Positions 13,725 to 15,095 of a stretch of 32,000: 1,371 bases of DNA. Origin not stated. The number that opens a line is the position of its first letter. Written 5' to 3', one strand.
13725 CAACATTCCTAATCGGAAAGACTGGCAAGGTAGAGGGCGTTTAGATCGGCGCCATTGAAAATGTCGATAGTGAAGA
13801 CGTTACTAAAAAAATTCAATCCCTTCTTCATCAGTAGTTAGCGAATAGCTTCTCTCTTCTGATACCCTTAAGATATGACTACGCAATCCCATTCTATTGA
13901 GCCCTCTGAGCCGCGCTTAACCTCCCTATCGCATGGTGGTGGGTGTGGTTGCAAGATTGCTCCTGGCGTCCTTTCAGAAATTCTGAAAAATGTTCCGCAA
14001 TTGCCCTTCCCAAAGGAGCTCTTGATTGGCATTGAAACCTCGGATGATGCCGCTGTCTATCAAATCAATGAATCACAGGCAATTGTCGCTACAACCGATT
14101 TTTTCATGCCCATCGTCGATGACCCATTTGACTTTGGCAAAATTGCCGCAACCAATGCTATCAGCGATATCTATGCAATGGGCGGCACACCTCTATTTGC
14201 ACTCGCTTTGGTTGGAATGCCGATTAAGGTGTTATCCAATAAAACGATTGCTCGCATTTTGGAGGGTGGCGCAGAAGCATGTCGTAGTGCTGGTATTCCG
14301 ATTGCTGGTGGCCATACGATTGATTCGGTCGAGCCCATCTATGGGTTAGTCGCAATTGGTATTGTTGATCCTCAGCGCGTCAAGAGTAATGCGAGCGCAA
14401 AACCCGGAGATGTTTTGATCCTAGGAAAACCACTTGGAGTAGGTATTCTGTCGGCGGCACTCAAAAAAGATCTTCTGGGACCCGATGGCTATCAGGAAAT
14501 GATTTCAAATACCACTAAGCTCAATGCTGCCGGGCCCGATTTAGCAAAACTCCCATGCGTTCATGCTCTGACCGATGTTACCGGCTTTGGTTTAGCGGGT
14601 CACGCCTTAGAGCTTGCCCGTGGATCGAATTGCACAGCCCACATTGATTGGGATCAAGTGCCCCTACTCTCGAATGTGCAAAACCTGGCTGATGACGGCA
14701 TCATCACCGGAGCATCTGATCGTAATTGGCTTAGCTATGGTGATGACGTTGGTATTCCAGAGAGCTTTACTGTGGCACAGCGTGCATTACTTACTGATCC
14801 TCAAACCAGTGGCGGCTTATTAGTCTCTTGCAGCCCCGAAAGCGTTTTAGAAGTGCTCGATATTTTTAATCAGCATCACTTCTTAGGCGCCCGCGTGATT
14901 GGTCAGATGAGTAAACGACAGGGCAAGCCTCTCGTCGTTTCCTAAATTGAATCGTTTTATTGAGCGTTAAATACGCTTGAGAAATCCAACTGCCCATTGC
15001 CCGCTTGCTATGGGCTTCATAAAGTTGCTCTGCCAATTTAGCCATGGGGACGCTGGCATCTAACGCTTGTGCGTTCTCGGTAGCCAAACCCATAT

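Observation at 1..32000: Window-wide gene decay: about half of all loci are pseudogenes, with no mobile DNA involved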

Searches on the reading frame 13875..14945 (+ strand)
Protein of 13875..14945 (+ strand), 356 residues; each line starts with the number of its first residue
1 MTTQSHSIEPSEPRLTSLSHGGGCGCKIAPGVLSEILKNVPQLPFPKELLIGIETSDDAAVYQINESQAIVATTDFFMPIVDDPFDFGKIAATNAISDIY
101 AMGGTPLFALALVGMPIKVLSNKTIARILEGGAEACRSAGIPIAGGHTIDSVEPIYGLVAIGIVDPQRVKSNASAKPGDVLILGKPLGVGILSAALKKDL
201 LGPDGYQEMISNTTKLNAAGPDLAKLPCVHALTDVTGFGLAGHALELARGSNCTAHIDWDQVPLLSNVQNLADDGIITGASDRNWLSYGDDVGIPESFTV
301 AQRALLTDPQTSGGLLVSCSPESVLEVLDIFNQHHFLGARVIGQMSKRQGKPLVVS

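Call 7: find_encoding_contigs(protein=window:13875-14945:+, flank=10000, max_places=6)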
Protein window:13875-14945:+ (356 aa): no gene with exactly this product is on record in the collection.

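Call 8: find_related_loci(query=window:13875-14945:+, collection=genome_contigs, flank=10000)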
Query window:13875-14945:+ (356 aa) in genome_contigs; peptide patterns used: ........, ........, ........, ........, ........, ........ (x = any residue, [..] = any of these).
600 stretches matched a pattern (row limit reached: there are more); 597 encode a relative of the query (tblastn E <= 1e-3); the best 80 are kept; 80 distinct loci.
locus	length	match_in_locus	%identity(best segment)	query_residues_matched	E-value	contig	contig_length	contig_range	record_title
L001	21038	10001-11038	95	11-356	0e+0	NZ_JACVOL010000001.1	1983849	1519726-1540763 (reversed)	Polynucleobacter sp. 86C-FISCH NODE_1_length_1983849_cov_163.486129, whole genome shotgun sequence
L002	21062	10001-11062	92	3-356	0e+0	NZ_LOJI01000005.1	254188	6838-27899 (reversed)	Polynucleobacter yangtzensis strain MWH-JaK3 Ga0068521_105, whole genome shotgun sequence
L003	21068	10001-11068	89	1-356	0e+0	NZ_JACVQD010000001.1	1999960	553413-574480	Polynucleobacter alcilacus strain UK-Pondora-W15 2634493219, whole genome shotgun sequence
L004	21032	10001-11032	87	12-355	0e+0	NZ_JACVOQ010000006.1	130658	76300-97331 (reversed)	Polynucleobacter sp. 78F-HAINBA NODE_6_length_130658_cov_160.318177, whole genome shotgun sequence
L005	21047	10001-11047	71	8-356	4e-166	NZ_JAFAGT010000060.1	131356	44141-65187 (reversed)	MAG: Roseateles sp. isolate CP_BE_BS_2 BE_BS_k147_11520071, whole genome shotgun sequence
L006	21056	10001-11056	70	1-352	3e-166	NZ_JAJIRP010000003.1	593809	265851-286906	Paucibacter sp. B2R-40 Scaffold3, whole genome shotgun sequence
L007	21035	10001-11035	70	11-355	1e-163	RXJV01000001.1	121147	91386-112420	MAG: Burkholderiales bacterium isolate AWTP1-24 sample_67_scaffold_62, whole genome shotgun sequence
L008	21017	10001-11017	71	12-350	4e-162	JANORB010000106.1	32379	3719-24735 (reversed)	MAG: Methylibium sp. isolate VAR_4_metabat_225 VAR_4_k141_2730147, whole genome shotgun sequence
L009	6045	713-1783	69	3-355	3e-163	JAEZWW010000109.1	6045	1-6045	MAG: Proteobacteria bacterium isolate OH_PFB_173 k127_1503990, whole genome shotgun sequence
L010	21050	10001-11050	68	2-352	4e-161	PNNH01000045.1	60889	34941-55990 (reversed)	MAG: Methylibium sp. isolate BC.012 BC_1000342_60889, whole genome shotgun sequence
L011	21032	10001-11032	71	1-345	2e-161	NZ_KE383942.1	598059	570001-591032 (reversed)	Ottowia thiooxydans DSM 14619 G518DRAFT_scaffold00002.2, whole genome shotgun sequence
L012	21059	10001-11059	68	3-355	9e-161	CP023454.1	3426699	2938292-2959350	Rhodobacteraceae bacterium QY30 chromosome, complete genome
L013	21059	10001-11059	68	1-352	4e-160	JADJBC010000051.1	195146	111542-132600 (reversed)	MAG: Candidatus Aalborgicola danicus isolate AalW_18-Q3-R10-53_MAXAC.171 tig00407874-10-1993860, whole genome shotgun se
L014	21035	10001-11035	70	11-355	9e-160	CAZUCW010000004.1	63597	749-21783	MAG TPA_asm: uncultured Aquabacterium sp. isolate SRP257259_co1_30 genome assembly, contig: NODE_419_length_63597_cov_11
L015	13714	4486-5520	69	11-355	2e-159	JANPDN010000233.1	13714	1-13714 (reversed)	MAG: Rubrivivax sp. isolate VAR_78_metabat_367 VAR_78_k141_106493, whole genome shotgun sequence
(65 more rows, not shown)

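Call 34: search_protein_families(library=pfam, proteins=[L001:625-1377:-, L001:1420-2439:-, L001:2516-3337:+, L001:3346-4224:+, L001:4236-4457:+, L001:4554-5198:-, L001:5287-5727:+, L001:5737-6168:+, L001:6171-6767:+, L001:6904-8190:+], max_evalue=0.001)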
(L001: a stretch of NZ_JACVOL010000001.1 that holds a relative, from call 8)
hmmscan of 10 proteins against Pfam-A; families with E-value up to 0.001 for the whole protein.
L001:625-1377:- (251 aa): 1 family
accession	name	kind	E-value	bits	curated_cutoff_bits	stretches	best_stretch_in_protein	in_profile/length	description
PF13531.11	SBP_bac_11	-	1.1e-49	169.7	25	1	25-248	2-226/227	Bacterial extracellular solute-binding protein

L001:1420-2439:- (340 aa): 5 families
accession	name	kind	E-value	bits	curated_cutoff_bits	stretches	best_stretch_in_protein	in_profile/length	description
PF12727.12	PBP_like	-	2.7e-52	177.2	27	1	143-315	13-190/193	PBP superfamily domain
PF12974.12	Phosphonate-bd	-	1.1e-08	35.2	27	1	199-279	89-165/242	ABC transporter, phosphonate, periplasmic substrate-binding protein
PF09084.16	NMT1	-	7.3e-06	26.5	20.5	1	194-279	72-150/216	NMT1/THI5 like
PF00126.33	HTH_1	-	7.7e-06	26.2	26.6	1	33-83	10-59/60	Bacterial regulatory helix-turn-helix protein, lysR family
PF13531.11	SBP_bac_11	-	0.00017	21.9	25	1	191-297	75-186/227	Bacterial extracellular solute-binding protein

L001:2516-3337:+ (274 aa): 3 families
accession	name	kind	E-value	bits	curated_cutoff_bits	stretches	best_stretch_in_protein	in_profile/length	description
PF12849.12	PBP_like_2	-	2e-44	152.8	27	1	25-251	4-266/267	PBP superfamily domain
PF13531.11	SBP_bac_11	-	2.5e-09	37.7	25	1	44-260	13-224/227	Bacterial extracellular solute-binding protein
PF01547.30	SBP_bac_1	-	5.9e-05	23.6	26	1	51-254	17-306/307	Bacterial extracellular solute-binding protein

L001:3346-4224:+ (293 aa): 4 families
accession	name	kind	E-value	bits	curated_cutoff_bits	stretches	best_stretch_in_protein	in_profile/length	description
PF12849.12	PBP_like_2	-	2.3e-30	106.7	27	1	45-264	11-267/267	PBP superfamily domain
PF13531.11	SBP_bac_11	-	1.6e-16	61.2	25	1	58-273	12-225/227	Bacterial extracellular solute-binding protein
PF01547.30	SBP_bac_1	-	0.00011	22.7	26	0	59-267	10-307/307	Bacterial extracellular solute-binding protein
PF12727.12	PBP_like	-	0.00019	21.1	27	1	66-167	4-107/193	PBP superfamily domain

L001:4236-4457:+ (74 aa): 2 families
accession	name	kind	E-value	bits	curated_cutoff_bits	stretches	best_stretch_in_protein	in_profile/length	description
PF03459.23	TOBE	-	2.4e-19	69.7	22.3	1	8-70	2-64/64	TOBE domain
PF08402.16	TOBE_2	-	0.00056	20.4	21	1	4-69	7-74/76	TOBE domain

L001:4554-5198:- (215 aa): 0 families

L001:5287-5727:+ (147 aa): 7 families
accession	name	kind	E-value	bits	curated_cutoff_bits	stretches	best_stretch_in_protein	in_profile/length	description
PF13673.13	Acetyltransf_10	-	1.8e-18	67.2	23.6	1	28-143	15-128/128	Acetyltransferase (GNAT) domain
PF00583.31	Acetyltransf_1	-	1.3e-17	64.6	20.7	1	37-122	24-116/116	Acetyltransferase (GNAT) family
PF13508.13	Acetyltransf_7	-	8.7e-16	58.5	27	1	44-123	3-83/84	Acetyltransferase (GNAT) domain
PF08445.16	FR47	-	2.3e-05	24.7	22.1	1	67-124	20-79/86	FR47-like protein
PF13444.12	Acetyltransf_5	-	5.9e-05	24.1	22.4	1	21-79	2-66/102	Acetyltransferase (GNAT) domain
PF13527.13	Acetyltransf_9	-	6.7e-05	23.3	25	1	66-123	70-125/127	Acetyltransferase (GNAT) domain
PF21926.2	FeeM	-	7.3e-05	23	27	0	68-129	80-143/158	N-acyl amino acid synthase FeeM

L001:5737-6168:+ (144 aa): 2 families
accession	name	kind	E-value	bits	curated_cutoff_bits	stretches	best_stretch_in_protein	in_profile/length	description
PF03061.28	4HBT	-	1.7e-11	44.7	20.6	1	27-103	2-70/79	Thioesterase superfamily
PF13279.12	4HBT_2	-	1.3e-09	39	25.5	1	21-138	4-116/122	Thioesterase-like superfamily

L001:6171-6767:+ (199 aa): 1 family
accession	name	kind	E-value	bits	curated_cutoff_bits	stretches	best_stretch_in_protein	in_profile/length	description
PF05995.18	CDO_I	-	7.5e-05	22.8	23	1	76-169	70-165/170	Cysteine dioxygenase type I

L001:6904-8190:+ (429 aa): 5 families
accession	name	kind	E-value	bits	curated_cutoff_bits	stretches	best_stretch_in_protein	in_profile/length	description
PF00270.35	DEAD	-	3.8e-48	163.8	26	1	28-197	1-165/167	DEAD/DEAH box helicase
PF00271.37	Helicase_C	-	3.3e-30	105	23.5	1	236-342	4-110/110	Helicase conserved C-terminal domain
PF13245.12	AAA_19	-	3.1e-07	31.1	25.1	0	44-187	14-121/134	AAA domain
PF04851.21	ResIII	-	5.3e-07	30.1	22.5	1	43-192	25-162/164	Type III restriction enzyme, res subunit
PF03271.22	EB1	-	0.00065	20.4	27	0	149-176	12-39/41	EB1-like C-terminal motif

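Call 35: search_protein_families(library=pfam, proteins=[L001:8265-9371:+, L001:9316-9942:+, L001:11034-11909:-, L001:11926-12192:-, L001:12192-12506:-, L002:12274-12564:+, L001:13986-15572:+, L001:15579-15896:+, L001:15923-16141:+, L001:16196-16780:-], max_evalue=0.001)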
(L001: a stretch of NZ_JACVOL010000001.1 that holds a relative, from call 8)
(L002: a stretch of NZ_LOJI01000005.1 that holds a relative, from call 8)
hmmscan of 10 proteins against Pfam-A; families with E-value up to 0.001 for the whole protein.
L001:8265-9371:+ (369 aa): 1 family
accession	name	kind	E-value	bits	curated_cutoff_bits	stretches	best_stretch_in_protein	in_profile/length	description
PF01841.26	Transglut_core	-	4.6e-21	75.6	23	1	169-278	14-108/108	Transglutaminase-like superfamily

L001:9316-9942:+ (209 aa): 6 families
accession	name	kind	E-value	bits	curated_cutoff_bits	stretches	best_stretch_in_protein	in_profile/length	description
PF00578.27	AhpC-TSA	-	3.8e-20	72.5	26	1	68-184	3-122/124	AhpC/TSA family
PF08534.16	Redoxin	-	8.9e-20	71.4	26.6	1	70-190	6-135/148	Redoxin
PF13905.12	Thioredoxin_8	-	2.5e-12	47.4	27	1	90-183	1-94/94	Thioredoxin-like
PF00255.25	GSHPx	-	1.8e-07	31.2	27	1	74-129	5-59/108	Glutathione peroxidase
PF00085.26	Thioredoxin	-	2.6e-06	27.8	23.5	1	89-135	17-62/103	Thioredoxin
PF13098.12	Thioredoxin_2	-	7.9e-05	23.4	27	1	86-191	1-95/104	Thioredoxin-like domain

L001:11034-11909:- (292 aa): 4 families
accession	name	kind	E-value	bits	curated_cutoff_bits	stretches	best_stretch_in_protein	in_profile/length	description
PF03446.21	NAD_binding_2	-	3.3e-53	180.4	21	1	2-161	1-161/161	NAD binding domain of 6-phosphogluconate dehydrogenase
PF14833.11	NAD_binding_11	-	2.3e-31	109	30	1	164-289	1-120/122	NAD-binding of NADP-dependent 3-hydroxyisobutyrate dehydrogenase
PF03807.23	F420_oxidored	-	2.2e-08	35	21.6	1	2-70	1-73/94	NADP oxidoreductase coenzyme F420-dependent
PF02826.25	2-Hacid_dh_C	-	0.0002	21.3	25.1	1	2-107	38-140/178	D-isomer specific 2-hydroxyacid dehydrogenase, NAD binding domain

L001:11926-12192:- (89 aa): 1 family
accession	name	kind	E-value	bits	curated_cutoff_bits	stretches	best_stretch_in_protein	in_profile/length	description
PF07883.17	Cupin_2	-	1.6e-05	24.9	27.2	1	21-73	3-55/70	Cupin domain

L001:12192-12506:- (105 aa): 0 families

L002:12274-12564:+ (97 aa): 1 family
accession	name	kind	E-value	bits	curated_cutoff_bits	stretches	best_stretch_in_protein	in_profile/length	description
PF07045.17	DUF1330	-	1e-11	45.5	23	1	6-93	5-89/94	Domain of unknown function (DUF1330)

L001:13986-15572:+ (529 aa): 1 family
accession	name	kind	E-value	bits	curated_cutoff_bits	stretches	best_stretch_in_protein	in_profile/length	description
PF00581.25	Rhodanese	-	6.3e-43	145.8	22.2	4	130-223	1-100/102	Rhodanese-like domain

L001:15579-15896:+ (106 aa): 0 families

L001:15923-16141:+ (73 aa): 1 family
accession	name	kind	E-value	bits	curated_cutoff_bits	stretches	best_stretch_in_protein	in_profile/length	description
PF09493.15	DUF2389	-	2.3e-17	63.7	25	1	12-73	1-61/61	Tryptophan-rich protein (DUF2389)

L001:16196-16780:- (195 aa): 3 families
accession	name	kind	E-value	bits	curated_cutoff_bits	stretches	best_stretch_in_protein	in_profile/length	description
PF09361.15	Phasin_2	-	2.5e-05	24.8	24.9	1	24-115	2-94/100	Phasin protein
PF17111.11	PigL_N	-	0.00063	19.6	27.2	0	30-89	142-200/209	Pigment biosynthesis cluster protein PigL N-terminal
PF01442.23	Apolipoprotein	-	0.00073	19.7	90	0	63-161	54-152/190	Apolipoprotein A1/A4/E domain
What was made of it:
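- Tried and rejected: Pfam showed that the real gene there is DUF1330 on the plus strand (call 35).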

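Call 36: search_protein_families(library=pfam, proteins=[L001:17232-18446:-, L001:18453-18962:-, L001:18990-19874:-, L001:20272-21006:+, L001:16828-17214:+], max_evalue=0.001)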
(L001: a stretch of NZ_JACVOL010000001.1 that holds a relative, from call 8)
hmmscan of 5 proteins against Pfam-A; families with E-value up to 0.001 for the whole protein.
L001:17232-18446:- (405 aa): 8 families
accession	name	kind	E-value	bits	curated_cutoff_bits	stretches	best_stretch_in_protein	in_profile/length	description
PF03486.20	HI0933_like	-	4.7e-80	269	50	1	6-403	2-243/244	HI0933-like protein Rossmann domain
PF22780.1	HI0933_like_1st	-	7.2e-31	107.7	27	1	189-350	1-165/165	HI0933-like protein barrel and H2TH domain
PF00890.30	FAD_binding_2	-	9.2e-09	35.4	20.4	1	6-58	1-53/414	FAD binding domain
PF13738.12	Pyr_redox_3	-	1e-08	35.2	30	0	119-166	91-138/305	Pyridine nucleotide-disulphide oxidoreductase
PF01266.30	DAO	-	1.3e-07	31.9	27.9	0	100-162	136-204/353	FAD dependent oxidoreductase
PF07992.20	Pyr_redox_2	-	3.9e-06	27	26.1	0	7-40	3-37/291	Pyridine nucleotide-disulphide oxidoreductase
PF12831.13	FAD_oxidored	-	9.6e-06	25.6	27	1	6-144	1-122/416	FAD dependent oxidoreductase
PF13450.12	NAD_binding_8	-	9.2e-05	23.1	21.9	1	9-40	1-32/68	NAD(P)-binding Rossmann-like domain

L001:18453-18962:- (170 aa): 1 family
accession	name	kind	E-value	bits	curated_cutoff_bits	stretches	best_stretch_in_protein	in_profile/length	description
PF07885.22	Ion_trans_2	-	0.00072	19.8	22.5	1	74-144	3-77/79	Ion channel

L001:18990-19874:- (295 aa): 2 families
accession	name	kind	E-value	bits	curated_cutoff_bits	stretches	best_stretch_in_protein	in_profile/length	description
PF03641.19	Lysine_decarbox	-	7.6e-31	107.5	27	1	158-286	1-129/131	Possible lysine decarboxylase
PF18306.6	LDcluster4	-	6e-08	32.9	26.3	1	123-243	18-124/151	SLOG cluster4 family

L001:20272-21006:+ (245 aa): 1 family
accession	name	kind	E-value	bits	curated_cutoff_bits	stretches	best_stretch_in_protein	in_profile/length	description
PF00497.25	SBP_bac_3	-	1.3e-10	41.6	26.4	1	19-235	2-128/132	Bacterial extracellular solute-binding proteins, family 3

L001:16828-17214:+ (129 aa): 1 family
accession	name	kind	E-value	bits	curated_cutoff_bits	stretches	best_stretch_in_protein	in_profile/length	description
PF01152.27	Bac_globin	-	5.7e-36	123.8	21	1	6-126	1-121/121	Bacterial-like globin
